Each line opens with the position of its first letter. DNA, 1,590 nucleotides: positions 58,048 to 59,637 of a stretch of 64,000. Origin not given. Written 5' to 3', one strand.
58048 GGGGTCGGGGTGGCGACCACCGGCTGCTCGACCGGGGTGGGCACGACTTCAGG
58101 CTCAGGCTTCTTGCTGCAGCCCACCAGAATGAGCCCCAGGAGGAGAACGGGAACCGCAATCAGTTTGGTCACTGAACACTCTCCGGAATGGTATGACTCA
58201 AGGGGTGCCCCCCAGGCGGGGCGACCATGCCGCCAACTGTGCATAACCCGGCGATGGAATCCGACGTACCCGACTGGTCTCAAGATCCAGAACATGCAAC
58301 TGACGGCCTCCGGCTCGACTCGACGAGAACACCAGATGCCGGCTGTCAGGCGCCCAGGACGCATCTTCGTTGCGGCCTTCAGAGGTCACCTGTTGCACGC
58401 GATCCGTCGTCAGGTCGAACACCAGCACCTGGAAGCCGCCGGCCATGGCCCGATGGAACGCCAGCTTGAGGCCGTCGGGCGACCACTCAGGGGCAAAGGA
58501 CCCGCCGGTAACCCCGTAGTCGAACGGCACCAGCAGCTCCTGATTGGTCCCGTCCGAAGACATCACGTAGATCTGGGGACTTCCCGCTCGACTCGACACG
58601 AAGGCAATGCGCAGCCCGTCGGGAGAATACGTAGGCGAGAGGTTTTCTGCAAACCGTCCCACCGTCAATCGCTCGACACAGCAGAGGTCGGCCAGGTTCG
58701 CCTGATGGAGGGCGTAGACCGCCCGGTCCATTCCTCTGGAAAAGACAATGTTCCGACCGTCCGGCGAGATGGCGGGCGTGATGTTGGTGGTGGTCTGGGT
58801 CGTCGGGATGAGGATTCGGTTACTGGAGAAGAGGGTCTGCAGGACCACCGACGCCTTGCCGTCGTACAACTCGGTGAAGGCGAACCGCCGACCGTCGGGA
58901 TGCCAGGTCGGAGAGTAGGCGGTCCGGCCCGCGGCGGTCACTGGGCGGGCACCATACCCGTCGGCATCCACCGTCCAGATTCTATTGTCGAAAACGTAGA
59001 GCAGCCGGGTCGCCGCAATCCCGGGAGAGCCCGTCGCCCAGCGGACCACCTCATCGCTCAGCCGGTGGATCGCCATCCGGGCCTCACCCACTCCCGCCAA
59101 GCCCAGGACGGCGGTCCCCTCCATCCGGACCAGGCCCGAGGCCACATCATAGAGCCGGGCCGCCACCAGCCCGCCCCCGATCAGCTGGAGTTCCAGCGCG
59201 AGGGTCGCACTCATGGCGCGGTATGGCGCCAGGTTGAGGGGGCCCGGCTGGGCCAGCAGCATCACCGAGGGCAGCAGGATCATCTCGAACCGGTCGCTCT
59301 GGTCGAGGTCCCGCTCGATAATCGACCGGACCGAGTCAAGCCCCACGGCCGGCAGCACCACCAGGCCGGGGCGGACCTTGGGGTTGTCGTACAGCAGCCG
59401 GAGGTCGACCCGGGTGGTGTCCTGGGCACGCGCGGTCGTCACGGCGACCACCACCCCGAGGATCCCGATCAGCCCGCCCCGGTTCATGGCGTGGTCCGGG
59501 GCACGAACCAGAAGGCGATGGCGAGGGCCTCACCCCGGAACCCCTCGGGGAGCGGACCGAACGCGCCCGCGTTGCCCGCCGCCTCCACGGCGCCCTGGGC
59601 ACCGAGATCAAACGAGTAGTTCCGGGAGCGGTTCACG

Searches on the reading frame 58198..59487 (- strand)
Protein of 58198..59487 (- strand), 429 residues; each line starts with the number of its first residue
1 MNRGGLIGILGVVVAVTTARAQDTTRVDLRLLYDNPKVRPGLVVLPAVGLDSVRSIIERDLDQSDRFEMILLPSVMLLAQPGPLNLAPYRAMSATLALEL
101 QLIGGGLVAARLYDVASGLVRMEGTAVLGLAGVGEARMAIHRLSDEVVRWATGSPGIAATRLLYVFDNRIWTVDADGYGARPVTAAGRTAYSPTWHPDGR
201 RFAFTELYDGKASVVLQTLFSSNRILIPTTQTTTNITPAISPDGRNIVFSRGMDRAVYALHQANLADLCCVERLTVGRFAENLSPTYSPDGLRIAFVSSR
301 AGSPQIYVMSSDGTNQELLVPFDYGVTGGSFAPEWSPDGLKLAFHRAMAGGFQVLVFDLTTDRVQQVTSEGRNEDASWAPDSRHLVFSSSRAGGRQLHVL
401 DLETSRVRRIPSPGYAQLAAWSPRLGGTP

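Call 15: search_protein_families(library=pfam, proteins=[window:58198-59487:-], max_evalue=0.001)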
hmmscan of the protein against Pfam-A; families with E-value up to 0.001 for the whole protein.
window:58198-59487:- (429 aa): 4 families
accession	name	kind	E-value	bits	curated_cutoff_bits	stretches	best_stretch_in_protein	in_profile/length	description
PF07676.18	PD40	-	6.6e-32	109.2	20.9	3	281-308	10-38/38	WD40-like Beta Propeller Repeat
PF00930.27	DPPIV_N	-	7.4e-07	28.6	22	0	353-388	24-60/354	Dipeptidyl peptidase IV (DPP IV) N-terminal region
PF25174.1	Beta-prop_THOC3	-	0.00024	20.7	305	0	190-344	132-271/272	THOC3 beta-propeller domain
PF14583.12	Pectate_lyase22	-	0.00086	18.6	30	0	309-388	16-98/386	Oligogalacturonate lyase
